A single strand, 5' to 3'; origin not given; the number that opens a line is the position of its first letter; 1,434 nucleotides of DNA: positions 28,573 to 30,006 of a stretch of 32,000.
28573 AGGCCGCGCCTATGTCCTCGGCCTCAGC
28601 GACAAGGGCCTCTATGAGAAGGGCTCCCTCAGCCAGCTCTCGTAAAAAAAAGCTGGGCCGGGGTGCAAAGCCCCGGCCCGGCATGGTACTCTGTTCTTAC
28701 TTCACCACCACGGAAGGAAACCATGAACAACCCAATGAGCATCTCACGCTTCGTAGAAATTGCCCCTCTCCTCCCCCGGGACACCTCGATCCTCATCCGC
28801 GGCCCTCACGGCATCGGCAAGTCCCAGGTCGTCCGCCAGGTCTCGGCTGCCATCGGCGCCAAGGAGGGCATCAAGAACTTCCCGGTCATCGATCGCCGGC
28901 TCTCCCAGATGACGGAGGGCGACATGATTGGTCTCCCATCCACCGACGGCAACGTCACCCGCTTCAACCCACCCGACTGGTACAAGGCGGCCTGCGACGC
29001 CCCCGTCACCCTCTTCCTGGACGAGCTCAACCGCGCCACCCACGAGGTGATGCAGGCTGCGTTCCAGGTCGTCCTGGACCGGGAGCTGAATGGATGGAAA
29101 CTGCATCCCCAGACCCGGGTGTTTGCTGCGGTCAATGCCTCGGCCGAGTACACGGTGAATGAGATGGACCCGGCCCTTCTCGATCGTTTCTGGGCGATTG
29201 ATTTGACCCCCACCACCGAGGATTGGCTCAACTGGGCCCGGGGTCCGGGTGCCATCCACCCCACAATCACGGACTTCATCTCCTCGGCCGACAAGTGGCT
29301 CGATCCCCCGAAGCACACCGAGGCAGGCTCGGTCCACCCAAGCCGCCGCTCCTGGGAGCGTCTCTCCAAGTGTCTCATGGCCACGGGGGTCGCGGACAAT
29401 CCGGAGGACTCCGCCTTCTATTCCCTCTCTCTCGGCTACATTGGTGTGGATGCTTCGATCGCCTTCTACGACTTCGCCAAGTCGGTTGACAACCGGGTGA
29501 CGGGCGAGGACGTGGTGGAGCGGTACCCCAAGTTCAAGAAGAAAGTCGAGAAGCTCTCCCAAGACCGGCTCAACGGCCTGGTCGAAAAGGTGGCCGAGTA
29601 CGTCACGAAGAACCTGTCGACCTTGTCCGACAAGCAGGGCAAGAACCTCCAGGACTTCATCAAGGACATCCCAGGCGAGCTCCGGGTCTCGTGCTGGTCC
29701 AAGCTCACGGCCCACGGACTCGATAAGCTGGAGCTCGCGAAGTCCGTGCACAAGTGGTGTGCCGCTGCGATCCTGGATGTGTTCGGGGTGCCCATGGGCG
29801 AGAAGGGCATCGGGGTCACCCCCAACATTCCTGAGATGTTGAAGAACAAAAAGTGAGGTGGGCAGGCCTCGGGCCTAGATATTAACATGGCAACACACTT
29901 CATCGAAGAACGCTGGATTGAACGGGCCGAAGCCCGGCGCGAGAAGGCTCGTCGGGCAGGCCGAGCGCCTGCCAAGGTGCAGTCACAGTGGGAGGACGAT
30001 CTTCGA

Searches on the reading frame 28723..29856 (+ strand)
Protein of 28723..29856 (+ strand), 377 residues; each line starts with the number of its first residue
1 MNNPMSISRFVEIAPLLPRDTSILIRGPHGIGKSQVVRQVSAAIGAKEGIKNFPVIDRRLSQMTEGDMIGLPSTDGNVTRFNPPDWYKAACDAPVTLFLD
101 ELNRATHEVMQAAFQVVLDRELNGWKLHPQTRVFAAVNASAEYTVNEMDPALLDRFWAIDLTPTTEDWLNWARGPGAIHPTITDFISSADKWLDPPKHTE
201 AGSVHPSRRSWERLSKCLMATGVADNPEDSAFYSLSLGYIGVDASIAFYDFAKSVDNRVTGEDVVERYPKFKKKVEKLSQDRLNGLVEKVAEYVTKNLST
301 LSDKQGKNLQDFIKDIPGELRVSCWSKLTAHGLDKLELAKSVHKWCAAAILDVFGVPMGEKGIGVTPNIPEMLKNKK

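Call 12: search_dna_similar(query=window:28723-29856:+, collection=phages, mode=protein, max_rows=15)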
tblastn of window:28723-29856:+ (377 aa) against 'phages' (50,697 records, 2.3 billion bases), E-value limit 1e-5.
Records with a match: 739; places in all: 739; records where one place covers at least 80% of the query: 78.
Best place of each record, by identity: <60% 739.
By first word of the organism name: Escherichia 205; Pseudomonas 106; Vibrio 100; Klebsiella 54; Erwinia 35; Salmonella 33; Achromobacter 17; Rhizobium 16; Campylobacter 16; Cronobacter 11; and 39 more.
By host as written in the record: - 118; Escherichia coli 72; Pseudomonas aeruginosa 38; Klebsiella pneumoniae 26; Pseudomonas aeruginosa PAO1 16; Vibrio breoganii 15; Campylobacter jejuni 15; Escherichia coli K-12 14; and 192 more.
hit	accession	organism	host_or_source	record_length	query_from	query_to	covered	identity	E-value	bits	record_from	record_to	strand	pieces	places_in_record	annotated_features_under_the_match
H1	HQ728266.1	Erwinia phage vB_EamP-S6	Erwinia amylovora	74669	5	322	84%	28.3%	4e-11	71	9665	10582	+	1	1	ATPase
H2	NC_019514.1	Erwinia phage vB_EamP-S6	Erwinia amylovora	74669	5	322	84%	28.3%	4e-11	71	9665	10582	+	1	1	ATPase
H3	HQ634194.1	Vibrio phage VBP47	Vibrio parahaemolyticus RIMD2210633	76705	24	345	85%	27.4%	1e-24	111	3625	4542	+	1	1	ATPase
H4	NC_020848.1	Vibrio phage VBP47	Vibrio parahaemolyticus RIMD2210633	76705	24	345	85%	27.4%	1e-24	111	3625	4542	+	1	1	ATPase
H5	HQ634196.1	Vibrio phage VBP32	Vibrio parahaemolyticus RIMD2210633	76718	24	345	85%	27.4%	1e-24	111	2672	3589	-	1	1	ATPase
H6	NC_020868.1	Vibrio phage VBP32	Vibrio parahaemolyticus RIMD2210633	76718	24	345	85%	27.4%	1e-24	111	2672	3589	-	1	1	ATPase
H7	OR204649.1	Vibrio phage PJN101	Vibrio parahaemolyticus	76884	24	345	85%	27.3%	5e-25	112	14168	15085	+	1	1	MoxR-like ATPase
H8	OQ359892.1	Salmonella phage vB_SenP_UTK0002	Salmonella enterica subsp. enterica ...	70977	1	326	86%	26.6%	7e-14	79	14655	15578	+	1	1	hypothetical protein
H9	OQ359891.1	Salmonella phage vB_SenP_UTK0001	Salmonella enterica subsp. enterica ...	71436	1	326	86%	26.6%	7e-14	79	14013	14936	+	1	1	hypothetical protein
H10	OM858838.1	Shigella phage B2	Shigella flexneri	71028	4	326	86%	26.9%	9e-14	79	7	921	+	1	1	MoxR-like ATPase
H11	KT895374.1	Bacillus phage vB_BpuM-BpSp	Bacillus pumilus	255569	24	328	81%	28.4%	9e-20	97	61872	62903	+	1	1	AAA ATPase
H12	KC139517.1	Salmonella phage FSL SP-058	Salmonella enterica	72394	1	326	86%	26.5%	2e-14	81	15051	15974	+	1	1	hypothetical protein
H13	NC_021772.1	Salmonella phage FSL SP-058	Salmonella enterica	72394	1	326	86%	26.5%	2e-14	81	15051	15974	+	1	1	ATPase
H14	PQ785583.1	Salmonella phage As2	Salmonella enterica subsp. enterica ...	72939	1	326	86%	26.5%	2e-14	81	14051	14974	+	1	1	hypothetical protein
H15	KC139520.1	Salmonella phage FSL SP-076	Salmonella enterica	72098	1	326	86%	26.2%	5e-14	80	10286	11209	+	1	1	hypothetical protein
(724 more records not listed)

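Call 72: get_annotated_region(hit=H3, flank=8000)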
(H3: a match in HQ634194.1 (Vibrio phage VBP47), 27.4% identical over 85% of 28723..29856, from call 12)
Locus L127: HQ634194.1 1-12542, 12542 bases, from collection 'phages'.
description: Vibrio phage VBP47 genomic sequence.
organism: Vibrio phage VBP47 (NCBI taxid 754073)
taxonomy: Viruses; Duplodnaviria; Heunggongvirae; Uroviricota; Caudoviricetes; Schitoviridae; Fuhrmanvirinae; Stoningtonvirus; Stoningtonvirus VBP47
host: Vibrio parahaemolyticus RIMD2210633; source: Lobster Hatchery Stonington, ME; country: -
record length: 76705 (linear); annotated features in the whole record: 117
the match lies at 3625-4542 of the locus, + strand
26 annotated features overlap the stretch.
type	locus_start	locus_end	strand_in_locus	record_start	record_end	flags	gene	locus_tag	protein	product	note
CDS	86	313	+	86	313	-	-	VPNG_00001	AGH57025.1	hypothetical protein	-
CDS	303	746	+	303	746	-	-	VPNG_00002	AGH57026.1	hypothetical protein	-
CDS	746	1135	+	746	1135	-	-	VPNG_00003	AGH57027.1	hypothetical protein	-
CDS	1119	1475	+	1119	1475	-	-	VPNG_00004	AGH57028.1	hypothetical protein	-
CDS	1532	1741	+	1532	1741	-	-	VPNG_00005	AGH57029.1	hypothetical protein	-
CDS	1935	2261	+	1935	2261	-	-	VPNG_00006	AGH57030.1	hypothetical protein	-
tRNA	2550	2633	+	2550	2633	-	-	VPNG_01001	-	tRNA-Trp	-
tRNA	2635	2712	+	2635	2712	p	-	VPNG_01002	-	tRNA-OTHER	-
CDS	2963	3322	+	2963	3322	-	-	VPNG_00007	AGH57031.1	hypothetical protein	-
CDS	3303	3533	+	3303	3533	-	-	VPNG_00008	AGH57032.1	hypothetical protein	-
CDS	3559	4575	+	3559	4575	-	-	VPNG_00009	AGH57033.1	ATPase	-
CDS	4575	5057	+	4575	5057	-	-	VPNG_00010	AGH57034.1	HNH endonuclease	-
CDS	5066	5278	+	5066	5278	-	-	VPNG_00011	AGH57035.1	hypothetical protein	-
CDS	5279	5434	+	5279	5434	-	-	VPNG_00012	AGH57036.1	hypothetical protein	-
CDS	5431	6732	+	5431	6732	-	-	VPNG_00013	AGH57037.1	hypothetical protein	-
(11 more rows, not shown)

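Call 73: get_annotated_region(hit=H1, flank=10000)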
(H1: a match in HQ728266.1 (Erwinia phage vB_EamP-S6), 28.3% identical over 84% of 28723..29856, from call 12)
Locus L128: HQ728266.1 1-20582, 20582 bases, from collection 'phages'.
description: Erwinia phage vB_EamP-S6, complete genome.
organism: Erwinia phage vB_EamP-S6 (NCBI taxid 1051675)
taxonomy: Viruses; Duplodnaviria; Heunggongvirae; Uroviricota; Caudoviricetes; Schitoviridae; Waedenswilvirus; Waedenswilvirus S6
host: Erwinia amylovora; source: -; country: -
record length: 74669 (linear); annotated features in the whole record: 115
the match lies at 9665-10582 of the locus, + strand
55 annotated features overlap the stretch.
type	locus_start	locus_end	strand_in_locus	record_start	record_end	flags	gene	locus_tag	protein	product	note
CDS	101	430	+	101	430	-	-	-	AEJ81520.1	gp001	-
CDS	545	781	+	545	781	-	-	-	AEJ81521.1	gp002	-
CDS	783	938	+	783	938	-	-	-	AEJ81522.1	gp003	-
CDS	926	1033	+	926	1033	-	-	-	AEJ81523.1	gp004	-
CDS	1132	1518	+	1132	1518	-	-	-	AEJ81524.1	gp005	-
CDS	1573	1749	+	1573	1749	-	-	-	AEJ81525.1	gp006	-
CDS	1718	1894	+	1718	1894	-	-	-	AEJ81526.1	gp007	-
CDS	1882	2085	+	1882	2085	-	-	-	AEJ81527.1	gp008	-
CDS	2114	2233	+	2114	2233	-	-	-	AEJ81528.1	gp009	-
CDS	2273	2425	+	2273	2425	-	-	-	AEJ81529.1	gp010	-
CDS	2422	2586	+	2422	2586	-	-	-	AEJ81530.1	gp011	-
CDS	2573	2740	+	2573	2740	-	-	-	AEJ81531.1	gp012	-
CDS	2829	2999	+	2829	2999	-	-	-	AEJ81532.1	gp013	-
CDS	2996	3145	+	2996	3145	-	-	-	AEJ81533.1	gp014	-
CDS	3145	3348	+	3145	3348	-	-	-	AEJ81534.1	gp015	-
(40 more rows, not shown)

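Call 82: find_related_loci(query=window:28723-29856:+, collection=viral_contigs, flank=10000)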
Query window:28723-29856:+ (377 aa) in viral_contigs; peptide patterns used: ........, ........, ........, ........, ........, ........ (x = any residue, [..] = any of these).
50 stretches matched a pattern; 31 encode a relative of the query (tblastn E <= 1e-3); 30 distinct loci.
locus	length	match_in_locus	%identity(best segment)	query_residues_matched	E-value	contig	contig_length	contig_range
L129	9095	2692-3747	70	5-356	2e-175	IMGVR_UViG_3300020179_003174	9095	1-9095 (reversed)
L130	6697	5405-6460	70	5-356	1e-176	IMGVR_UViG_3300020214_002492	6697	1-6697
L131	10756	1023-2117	68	5-369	3e-174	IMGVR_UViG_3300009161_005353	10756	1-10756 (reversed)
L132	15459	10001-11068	65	5-367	6e-164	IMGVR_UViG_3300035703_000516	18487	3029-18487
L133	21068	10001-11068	65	5-367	5e-164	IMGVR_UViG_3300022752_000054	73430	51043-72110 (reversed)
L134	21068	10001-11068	65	5-367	6e-164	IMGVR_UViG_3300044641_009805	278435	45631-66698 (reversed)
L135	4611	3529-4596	64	5-367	1e-166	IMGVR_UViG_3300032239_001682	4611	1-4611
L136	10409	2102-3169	64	5-367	1e-162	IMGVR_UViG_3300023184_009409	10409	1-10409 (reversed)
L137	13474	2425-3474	66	5-354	3e-161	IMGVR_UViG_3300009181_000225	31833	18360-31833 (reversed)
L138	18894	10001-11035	65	5-356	6e-160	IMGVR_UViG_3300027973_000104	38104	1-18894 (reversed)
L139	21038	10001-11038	63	5-357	2e-159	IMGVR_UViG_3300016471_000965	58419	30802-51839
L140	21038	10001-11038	63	5-357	2e-159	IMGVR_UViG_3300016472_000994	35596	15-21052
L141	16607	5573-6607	67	5-356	4e-158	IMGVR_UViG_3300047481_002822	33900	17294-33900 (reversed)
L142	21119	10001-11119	61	5-370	2e-156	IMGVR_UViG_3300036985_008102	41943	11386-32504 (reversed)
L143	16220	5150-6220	63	1-356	2e-150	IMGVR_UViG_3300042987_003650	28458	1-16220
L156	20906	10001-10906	42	23-333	9e-71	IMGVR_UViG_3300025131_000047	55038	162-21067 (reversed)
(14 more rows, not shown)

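Call 84: search_dna_similar(query=L156:10001-10906:+, collection=phages, mode=protein, max_rows=12)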
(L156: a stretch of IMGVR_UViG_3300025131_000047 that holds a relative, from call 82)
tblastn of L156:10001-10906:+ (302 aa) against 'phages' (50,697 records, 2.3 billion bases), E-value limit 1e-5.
Records with a match: 455; places in all: 455; records where one place covers at least 80% of the query: 109.
Best place of each record, by identity: <60% 455.
By first word of the organism name: Pseudomonas 106; Escherichia 64; Vibrio 58; Klebsiella 41; Erwinia 21; Achromobacter 17; Rhizobium 16; Salmonella 11; Bacillus 10; Stenotrophomonas 10; and 31 more.
By host as written in the record: - 69; Pseudomonas aeruginosa 38; Escherichia coli 27; Klebsiella pneumoniae 19; Pseudomonas aeruginosa PAO1 16; Pseudomonas aeruginosa ATCC 27853 12; Achromobacter xylosoxidans I2BC 12; Vibrio splendidus 8; and 123 more.
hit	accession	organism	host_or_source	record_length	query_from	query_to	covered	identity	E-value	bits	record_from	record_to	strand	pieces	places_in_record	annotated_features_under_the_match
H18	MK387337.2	Vibrio phage Va1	Vibrio alginolyticus NBRC 15630 = ATCC ...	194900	1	257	85%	33.1%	3e-25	111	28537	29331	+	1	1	hypothetical protein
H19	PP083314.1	Vibrio phage VB_VaC_SRILMA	Vibrio alginolyticus CECT 521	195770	1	257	85%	33.1%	3e-25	111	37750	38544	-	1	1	ATPase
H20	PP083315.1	Vibrio phage VB_VaC_TDDLMA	Vibrio alginolyticus CECT 521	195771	1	257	85%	33.1%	3e-25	111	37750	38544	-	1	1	ATPase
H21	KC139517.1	Salmonella phage FSL SP-058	Salmonella enterica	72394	2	288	95%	27.8%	1e-19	95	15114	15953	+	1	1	hypothetical protein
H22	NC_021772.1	Salmonella phage FSL SP-058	Salmonella enterica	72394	2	288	95%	27.8%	1e-19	95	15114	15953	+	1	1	ATPase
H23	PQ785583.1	Salmonella phage As2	Salmonella enterica subsp. enterica ...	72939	2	288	95%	27.8%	2e-19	94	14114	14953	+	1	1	hypothetical protein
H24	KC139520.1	Salmonella phage FSL SP-076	Salmonella enterica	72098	2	288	95%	27.8%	2e-19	94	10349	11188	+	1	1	hypothetical protein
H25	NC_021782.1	Salmonella phage FSL SP-076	Salmonella enterica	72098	2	288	95%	27.8%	2e-19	94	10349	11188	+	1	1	ATPase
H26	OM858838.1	Shigella phage B2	Shigella flexneri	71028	2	288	95%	27.8%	3e-19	94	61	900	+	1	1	MoxR-like ATPase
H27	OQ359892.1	Salmonella phage vB_SenP_UTK0002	Salmonella enterica subsp. enterica ...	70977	2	288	95%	27.8%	3e-19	94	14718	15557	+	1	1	hypothetical protein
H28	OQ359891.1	Salmonella phage vB_SenP_UTK0001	Salmonella enterica subsp. enterica ...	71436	2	288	95%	27.8%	3e-19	94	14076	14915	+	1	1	hypothetical protein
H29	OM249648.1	Vibrio phage phiKT1024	Vibrio sp.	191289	1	236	78%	33.5%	1e-25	112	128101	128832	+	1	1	putative MoxR-like ATPase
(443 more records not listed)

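Call 96: find_related_loci(query=window:28723-29856:+, collection=genome_contigs, flank=10000)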
Query window:28723-29856:+ (377 aa) in genome_contigs; peptide patterns used: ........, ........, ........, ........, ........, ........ (x = any residue, [..] = any of these).
144 stretches matched a pattern; 4 encode a relative of the query (tblastn E <= 1e-3); 4 distinct loci.
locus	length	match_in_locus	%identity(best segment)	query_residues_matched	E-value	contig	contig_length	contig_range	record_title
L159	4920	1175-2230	69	5-356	1e-180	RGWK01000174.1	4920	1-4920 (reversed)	MAG: Gammaproteobacteria bacterium isolate WB9_1A_092 contig_100_173, whole genome shotgun sequence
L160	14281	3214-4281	65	5-367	6e-165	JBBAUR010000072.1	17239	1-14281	MAG: Bdellovibrionota bacterium isolate EUL_302 ctg72-EUL_302, whole genome shotgun sequence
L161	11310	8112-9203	64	6-377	1e-159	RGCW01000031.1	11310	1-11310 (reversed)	MAG: Candidatus Aquidulcis sp. isolate WB6_2A_267 contig_100_30, whole genome shotgun sequence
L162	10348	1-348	63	241-356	4e-47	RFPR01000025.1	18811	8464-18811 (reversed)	MAG: Proteobacteria bacterium isolate WB4_3_0938 contig_100_24, whole genome shotgun sequence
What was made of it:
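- Tried and rejected: ATPase relatives sit in freshwater MAG bins of four unrelated taxa, so these are binning artefacts and no host can be inferred (call 96).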
